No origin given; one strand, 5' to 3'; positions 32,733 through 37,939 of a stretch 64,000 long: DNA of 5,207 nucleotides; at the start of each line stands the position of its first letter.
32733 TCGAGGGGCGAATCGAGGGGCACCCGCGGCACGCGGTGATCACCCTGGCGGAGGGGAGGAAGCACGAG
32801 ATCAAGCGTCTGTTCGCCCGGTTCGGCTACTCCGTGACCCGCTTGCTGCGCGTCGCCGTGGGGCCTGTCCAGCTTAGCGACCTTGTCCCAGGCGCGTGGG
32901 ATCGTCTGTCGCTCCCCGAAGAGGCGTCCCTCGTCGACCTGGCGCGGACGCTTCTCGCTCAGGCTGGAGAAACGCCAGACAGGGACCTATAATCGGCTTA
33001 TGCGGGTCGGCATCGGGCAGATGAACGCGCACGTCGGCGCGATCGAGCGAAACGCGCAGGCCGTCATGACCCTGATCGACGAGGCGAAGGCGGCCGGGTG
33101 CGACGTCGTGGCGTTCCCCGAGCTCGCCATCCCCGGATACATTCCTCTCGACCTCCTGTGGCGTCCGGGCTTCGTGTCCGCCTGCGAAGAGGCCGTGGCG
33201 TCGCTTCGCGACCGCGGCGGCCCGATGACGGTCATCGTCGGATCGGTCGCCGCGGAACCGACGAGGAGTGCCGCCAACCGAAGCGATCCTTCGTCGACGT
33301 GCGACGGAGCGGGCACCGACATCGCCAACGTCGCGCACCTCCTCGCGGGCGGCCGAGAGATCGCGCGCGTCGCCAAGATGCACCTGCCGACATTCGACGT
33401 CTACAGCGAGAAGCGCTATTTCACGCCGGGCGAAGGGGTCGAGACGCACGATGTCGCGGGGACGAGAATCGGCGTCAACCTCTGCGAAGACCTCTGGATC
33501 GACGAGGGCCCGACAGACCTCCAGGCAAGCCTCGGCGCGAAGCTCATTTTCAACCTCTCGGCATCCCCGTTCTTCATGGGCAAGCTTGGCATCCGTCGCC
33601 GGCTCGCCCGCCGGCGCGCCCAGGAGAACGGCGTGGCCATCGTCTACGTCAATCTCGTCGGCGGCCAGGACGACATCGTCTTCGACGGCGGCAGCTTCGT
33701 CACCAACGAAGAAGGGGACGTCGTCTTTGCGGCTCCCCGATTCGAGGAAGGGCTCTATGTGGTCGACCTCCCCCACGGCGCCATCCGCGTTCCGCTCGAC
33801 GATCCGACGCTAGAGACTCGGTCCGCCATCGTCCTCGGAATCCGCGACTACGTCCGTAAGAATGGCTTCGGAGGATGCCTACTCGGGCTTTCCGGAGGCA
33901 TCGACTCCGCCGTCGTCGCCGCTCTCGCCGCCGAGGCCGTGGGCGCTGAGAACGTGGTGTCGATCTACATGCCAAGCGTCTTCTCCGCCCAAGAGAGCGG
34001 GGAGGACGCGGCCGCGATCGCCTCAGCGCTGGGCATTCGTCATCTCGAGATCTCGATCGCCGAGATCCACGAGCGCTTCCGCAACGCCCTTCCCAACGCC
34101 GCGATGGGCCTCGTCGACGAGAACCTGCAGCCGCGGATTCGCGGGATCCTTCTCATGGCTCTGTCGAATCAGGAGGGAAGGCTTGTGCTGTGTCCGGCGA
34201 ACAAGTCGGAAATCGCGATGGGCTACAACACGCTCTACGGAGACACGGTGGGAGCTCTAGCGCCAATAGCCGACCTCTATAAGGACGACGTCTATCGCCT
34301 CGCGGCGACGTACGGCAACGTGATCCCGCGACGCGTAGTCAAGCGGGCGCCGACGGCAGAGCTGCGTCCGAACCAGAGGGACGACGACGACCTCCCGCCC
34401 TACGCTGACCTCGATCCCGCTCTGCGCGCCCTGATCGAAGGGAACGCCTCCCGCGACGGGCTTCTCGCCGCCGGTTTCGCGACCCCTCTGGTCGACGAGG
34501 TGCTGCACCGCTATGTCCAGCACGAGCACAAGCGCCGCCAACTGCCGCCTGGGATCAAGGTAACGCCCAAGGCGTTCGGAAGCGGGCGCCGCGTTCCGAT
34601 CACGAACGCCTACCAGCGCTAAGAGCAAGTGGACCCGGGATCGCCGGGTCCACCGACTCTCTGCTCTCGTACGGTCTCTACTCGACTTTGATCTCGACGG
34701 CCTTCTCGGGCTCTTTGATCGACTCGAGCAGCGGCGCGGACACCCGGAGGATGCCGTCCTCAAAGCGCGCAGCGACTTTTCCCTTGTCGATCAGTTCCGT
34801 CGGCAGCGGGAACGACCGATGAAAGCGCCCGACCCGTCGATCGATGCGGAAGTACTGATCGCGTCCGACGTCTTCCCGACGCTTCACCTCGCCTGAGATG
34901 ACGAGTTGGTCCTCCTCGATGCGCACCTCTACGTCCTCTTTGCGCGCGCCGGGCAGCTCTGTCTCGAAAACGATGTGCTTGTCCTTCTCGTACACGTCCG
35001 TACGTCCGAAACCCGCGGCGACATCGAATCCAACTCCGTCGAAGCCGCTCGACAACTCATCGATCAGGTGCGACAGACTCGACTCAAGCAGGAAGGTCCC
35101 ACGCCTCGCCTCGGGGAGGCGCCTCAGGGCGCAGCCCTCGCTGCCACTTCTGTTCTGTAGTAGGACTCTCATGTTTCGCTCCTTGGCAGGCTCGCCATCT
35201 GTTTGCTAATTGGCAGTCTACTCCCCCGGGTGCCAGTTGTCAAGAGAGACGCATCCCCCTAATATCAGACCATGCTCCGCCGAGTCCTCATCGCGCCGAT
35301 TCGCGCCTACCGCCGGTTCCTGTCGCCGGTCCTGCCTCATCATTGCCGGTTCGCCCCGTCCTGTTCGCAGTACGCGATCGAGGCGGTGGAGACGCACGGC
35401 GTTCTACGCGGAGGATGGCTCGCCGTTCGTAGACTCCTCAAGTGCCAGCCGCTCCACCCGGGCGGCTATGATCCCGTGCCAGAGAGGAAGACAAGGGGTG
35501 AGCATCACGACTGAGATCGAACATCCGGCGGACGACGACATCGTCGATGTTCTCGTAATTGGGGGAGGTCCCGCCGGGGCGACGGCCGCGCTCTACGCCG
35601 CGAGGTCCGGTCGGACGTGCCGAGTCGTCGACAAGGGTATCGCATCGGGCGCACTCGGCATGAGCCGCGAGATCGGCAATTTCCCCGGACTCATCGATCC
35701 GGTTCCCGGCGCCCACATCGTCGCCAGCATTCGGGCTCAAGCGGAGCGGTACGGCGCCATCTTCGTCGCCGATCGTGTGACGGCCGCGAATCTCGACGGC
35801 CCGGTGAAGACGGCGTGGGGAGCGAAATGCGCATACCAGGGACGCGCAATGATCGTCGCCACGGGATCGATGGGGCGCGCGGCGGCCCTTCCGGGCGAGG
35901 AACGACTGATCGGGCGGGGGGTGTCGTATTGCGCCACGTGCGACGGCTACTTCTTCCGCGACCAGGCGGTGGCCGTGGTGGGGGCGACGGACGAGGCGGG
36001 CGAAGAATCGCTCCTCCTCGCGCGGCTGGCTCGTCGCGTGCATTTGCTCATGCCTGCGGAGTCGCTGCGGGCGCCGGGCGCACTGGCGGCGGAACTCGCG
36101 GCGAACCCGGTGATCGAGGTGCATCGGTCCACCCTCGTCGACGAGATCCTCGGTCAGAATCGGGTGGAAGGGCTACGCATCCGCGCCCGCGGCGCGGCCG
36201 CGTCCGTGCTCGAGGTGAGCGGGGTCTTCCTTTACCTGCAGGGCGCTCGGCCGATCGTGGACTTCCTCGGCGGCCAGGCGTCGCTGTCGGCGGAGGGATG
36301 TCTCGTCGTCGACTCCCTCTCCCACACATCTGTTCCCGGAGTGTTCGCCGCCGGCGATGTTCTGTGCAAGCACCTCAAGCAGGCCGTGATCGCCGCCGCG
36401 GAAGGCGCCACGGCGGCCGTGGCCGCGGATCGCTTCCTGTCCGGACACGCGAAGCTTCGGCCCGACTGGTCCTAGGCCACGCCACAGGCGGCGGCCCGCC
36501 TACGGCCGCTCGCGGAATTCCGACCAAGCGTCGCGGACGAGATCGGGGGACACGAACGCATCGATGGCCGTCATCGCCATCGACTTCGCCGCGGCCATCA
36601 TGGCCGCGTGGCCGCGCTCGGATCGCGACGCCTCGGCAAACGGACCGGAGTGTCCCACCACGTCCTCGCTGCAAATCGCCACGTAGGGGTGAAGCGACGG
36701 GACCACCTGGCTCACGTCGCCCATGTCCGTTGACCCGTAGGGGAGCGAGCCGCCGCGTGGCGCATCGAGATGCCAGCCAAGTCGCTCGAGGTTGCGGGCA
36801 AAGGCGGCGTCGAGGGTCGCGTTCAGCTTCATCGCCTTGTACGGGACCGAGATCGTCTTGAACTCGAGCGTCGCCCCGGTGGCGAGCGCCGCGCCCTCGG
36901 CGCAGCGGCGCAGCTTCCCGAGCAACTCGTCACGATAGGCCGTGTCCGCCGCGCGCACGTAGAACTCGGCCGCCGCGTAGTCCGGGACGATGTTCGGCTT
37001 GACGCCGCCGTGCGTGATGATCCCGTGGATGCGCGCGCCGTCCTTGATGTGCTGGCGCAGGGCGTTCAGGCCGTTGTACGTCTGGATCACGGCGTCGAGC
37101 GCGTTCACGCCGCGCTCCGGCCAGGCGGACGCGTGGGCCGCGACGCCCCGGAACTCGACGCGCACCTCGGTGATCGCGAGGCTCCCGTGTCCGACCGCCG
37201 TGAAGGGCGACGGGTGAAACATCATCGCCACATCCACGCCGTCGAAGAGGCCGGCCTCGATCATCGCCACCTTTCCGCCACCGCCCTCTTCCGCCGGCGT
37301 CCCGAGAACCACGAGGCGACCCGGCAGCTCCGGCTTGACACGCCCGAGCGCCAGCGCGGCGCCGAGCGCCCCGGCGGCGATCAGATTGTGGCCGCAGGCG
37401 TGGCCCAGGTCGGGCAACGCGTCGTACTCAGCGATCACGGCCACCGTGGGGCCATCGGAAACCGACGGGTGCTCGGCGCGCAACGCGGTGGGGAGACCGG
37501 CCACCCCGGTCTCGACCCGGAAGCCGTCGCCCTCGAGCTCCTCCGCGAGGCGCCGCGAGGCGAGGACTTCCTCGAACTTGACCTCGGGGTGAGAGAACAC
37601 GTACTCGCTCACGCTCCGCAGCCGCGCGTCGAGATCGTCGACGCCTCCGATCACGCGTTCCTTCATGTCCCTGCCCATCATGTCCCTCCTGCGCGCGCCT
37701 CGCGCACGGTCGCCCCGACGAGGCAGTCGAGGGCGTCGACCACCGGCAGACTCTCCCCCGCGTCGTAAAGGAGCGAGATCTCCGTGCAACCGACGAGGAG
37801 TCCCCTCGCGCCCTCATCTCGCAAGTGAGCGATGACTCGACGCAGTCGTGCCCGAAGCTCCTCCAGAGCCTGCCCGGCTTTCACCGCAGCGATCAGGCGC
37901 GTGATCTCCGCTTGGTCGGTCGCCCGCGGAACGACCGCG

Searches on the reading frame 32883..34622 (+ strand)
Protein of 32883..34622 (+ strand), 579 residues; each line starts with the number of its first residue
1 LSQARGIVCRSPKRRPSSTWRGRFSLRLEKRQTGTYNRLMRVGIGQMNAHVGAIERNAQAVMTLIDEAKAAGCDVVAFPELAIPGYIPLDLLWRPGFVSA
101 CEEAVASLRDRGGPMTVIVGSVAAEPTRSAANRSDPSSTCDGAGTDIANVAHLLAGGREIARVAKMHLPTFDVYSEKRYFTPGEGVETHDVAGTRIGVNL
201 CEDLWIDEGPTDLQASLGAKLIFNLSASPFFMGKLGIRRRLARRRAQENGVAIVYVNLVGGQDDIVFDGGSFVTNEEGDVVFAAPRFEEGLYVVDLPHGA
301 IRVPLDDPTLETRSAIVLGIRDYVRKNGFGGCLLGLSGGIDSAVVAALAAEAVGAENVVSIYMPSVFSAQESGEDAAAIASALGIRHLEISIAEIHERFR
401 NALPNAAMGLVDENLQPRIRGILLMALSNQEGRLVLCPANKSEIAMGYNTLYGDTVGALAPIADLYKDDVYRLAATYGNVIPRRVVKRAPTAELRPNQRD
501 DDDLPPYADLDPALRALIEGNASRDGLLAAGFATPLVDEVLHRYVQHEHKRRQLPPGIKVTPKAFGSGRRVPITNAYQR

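Call 40: search_protein_families(library=pfam, proteins=[window:32883-34622:+], max_evalue=0.00001)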
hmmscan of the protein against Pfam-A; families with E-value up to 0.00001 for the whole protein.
window:32883-34622:+ (579 aa): 2 families
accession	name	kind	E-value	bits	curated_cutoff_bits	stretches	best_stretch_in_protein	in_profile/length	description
PF02540.23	NAD_synthase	-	1.6e-68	230.9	21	1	315-553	4-241/242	NAD synthase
PF00795.27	CN_hydrolase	-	3.3e-27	95.9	23.2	1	41-300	1-250/256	Carbon-nitrogen hydrolase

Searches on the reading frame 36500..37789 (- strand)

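Call 41: search_protein_families(library=pfam, proteins=[window:36500-37789:-], max_evalue=0.00001)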
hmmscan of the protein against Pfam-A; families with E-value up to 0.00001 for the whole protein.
window:36500-37789:- (429 aa): 2 families
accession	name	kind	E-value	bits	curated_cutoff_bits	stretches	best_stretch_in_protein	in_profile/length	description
PF01546.33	Peptidase_M20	-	6.2e-12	46.3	24.6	1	121-242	5-147/206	Peptidase family M20/M25/M40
PF07687.19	M20_dimer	-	9.6e-12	45.3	21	1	207-299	7-101/107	Peptidase dimerisation domain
